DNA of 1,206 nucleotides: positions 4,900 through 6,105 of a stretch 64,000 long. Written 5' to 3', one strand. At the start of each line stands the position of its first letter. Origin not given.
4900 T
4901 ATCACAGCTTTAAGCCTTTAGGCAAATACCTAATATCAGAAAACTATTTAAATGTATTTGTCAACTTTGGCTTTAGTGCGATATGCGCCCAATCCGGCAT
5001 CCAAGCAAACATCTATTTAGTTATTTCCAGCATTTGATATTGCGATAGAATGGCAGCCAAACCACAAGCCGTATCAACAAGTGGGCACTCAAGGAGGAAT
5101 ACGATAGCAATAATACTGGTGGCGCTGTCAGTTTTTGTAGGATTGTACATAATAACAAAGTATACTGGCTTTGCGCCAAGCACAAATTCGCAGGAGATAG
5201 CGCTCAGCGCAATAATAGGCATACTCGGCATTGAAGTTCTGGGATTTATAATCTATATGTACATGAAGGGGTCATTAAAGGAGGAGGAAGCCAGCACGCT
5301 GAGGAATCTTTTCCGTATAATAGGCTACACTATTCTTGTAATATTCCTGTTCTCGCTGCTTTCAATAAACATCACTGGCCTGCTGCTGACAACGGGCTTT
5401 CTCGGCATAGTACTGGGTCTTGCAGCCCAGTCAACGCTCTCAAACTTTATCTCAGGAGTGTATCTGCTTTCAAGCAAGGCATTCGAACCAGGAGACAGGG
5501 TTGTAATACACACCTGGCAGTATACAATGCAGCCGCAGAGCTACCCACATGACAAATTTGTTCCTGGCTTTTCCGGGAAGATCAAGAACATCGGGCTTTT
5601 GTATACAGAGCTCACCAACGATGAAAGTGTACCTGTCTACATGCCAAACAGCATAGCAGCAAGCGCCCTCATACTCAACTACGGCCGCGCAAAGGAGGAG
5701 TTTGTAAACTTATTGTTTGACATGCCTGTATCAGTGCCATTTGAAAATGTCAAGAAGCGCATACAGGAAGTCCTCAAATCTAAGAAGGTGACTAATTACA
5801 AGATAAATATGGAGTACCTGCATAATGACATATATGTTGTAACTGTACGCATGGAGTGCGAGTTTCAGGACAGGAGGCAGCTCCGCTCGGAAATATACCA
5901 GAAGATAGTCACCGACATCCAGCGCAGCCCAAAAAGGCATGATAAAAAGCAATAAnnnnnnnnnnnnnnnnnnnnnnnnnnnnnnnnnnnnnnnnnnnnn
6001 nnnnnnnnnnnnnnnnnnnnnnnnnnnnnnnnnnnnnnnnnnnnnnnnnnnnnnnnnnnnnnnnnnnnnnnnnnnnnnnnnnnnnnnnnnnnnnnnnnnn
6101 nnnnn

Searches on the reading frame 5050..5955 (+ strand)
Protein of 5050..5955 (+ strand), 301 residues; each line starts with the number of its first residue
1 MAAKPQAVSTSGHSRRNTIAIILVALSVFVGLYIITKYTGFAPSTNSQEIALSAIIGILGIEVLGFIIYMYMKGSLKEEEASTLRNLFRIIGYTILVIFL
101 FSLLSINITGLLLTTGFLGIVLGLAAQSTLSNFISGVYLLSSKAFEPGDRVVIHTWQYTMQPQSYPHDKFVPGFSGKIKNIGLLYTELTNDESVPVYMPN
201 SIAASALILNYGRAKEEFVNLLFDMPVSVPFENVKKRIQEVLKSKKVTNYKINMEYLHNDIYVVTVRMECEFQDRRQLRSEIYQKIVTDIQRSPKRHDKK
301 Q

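Call 28: search_protein_families(library=pfam, proteins=[window:5050-5955:+], max_evalue=0.00001)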
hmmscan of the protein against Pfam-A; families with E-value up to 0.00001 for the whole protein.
window:5050-5955:+ (301 aa): 1 family
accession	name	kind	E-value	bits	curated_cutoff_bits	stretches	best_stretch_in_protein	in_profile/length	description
PF00924.24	MS_channel_2nd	-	1.2e-09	38.6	20.2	1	129-212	2-67/68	Mechanosensitive ion channel, beta-domain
